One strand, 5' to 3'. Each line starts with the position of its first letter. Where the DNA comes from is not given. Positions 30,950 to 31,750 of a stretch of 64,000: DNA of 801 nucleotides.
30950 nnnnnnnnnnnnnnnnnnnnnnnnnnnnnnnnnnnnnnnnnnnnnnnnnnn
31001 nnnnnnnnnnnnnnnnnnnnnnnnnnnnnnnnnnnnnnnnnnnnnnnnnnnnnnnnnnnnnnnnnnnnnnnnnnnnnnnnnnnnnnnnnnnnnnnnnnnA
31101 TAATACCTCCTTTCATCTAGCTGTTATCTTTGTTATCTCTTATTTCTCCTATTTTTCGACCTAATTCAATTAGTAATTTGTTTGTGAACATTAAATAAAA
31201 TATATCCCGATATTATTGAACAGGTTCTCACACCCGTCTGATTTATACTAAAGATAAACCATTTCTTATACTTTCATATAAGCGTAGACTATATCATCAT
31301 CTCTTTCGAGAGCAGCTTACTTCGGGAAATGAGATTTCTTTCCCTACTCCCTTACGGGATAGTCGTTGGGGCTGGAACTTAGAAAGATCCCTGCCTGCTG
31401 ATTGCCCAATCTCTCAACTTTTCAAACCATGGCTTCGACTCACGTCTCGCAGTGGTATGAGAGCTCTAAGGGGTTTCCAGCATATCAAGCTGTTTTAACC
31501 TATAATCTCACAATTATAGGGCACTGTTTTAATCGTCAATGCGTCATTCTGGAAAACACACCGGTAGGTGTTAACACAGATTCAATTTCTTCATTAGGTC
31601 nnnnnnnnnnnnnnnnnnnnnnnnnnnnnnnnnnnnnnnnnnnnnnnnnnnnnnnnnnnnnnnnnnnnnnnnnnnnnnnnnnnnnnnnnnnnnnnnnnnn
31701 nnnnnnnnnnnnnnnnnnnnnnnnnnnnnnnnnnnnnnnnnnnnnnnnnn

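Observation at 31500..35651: Second RNAP beta gene on the minus strand, single-chain N+middle, with diverged catalytic-region motif and no C-terminus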

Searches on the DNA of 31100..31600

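Call 21: search_rna_families(source=window, start=31100, end=31600, threshold=evalue, max_evalue=10, show_alignments=3)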
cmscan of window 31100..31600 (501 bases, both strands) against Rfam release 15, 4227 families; matches with E-value up to 10: 3.
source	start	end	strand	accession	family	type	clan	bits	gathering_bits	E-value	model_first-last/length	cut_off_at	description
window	31265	31550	-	RF00028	Intron_gpI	Intron;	-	60.4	50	5.9e-15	1-253/253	no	Group I catalytic intron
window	31184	31290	+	RF01820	RsaE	Gene; sRNA;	-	19.8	79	0.67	1-112/112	no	RNA Staph. aureus E (RoxS)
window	31195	31254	-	RF01394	isrK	Gene; sRNA;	-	12.4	50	3.8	1-77/77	no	isrK Hfq binding RNA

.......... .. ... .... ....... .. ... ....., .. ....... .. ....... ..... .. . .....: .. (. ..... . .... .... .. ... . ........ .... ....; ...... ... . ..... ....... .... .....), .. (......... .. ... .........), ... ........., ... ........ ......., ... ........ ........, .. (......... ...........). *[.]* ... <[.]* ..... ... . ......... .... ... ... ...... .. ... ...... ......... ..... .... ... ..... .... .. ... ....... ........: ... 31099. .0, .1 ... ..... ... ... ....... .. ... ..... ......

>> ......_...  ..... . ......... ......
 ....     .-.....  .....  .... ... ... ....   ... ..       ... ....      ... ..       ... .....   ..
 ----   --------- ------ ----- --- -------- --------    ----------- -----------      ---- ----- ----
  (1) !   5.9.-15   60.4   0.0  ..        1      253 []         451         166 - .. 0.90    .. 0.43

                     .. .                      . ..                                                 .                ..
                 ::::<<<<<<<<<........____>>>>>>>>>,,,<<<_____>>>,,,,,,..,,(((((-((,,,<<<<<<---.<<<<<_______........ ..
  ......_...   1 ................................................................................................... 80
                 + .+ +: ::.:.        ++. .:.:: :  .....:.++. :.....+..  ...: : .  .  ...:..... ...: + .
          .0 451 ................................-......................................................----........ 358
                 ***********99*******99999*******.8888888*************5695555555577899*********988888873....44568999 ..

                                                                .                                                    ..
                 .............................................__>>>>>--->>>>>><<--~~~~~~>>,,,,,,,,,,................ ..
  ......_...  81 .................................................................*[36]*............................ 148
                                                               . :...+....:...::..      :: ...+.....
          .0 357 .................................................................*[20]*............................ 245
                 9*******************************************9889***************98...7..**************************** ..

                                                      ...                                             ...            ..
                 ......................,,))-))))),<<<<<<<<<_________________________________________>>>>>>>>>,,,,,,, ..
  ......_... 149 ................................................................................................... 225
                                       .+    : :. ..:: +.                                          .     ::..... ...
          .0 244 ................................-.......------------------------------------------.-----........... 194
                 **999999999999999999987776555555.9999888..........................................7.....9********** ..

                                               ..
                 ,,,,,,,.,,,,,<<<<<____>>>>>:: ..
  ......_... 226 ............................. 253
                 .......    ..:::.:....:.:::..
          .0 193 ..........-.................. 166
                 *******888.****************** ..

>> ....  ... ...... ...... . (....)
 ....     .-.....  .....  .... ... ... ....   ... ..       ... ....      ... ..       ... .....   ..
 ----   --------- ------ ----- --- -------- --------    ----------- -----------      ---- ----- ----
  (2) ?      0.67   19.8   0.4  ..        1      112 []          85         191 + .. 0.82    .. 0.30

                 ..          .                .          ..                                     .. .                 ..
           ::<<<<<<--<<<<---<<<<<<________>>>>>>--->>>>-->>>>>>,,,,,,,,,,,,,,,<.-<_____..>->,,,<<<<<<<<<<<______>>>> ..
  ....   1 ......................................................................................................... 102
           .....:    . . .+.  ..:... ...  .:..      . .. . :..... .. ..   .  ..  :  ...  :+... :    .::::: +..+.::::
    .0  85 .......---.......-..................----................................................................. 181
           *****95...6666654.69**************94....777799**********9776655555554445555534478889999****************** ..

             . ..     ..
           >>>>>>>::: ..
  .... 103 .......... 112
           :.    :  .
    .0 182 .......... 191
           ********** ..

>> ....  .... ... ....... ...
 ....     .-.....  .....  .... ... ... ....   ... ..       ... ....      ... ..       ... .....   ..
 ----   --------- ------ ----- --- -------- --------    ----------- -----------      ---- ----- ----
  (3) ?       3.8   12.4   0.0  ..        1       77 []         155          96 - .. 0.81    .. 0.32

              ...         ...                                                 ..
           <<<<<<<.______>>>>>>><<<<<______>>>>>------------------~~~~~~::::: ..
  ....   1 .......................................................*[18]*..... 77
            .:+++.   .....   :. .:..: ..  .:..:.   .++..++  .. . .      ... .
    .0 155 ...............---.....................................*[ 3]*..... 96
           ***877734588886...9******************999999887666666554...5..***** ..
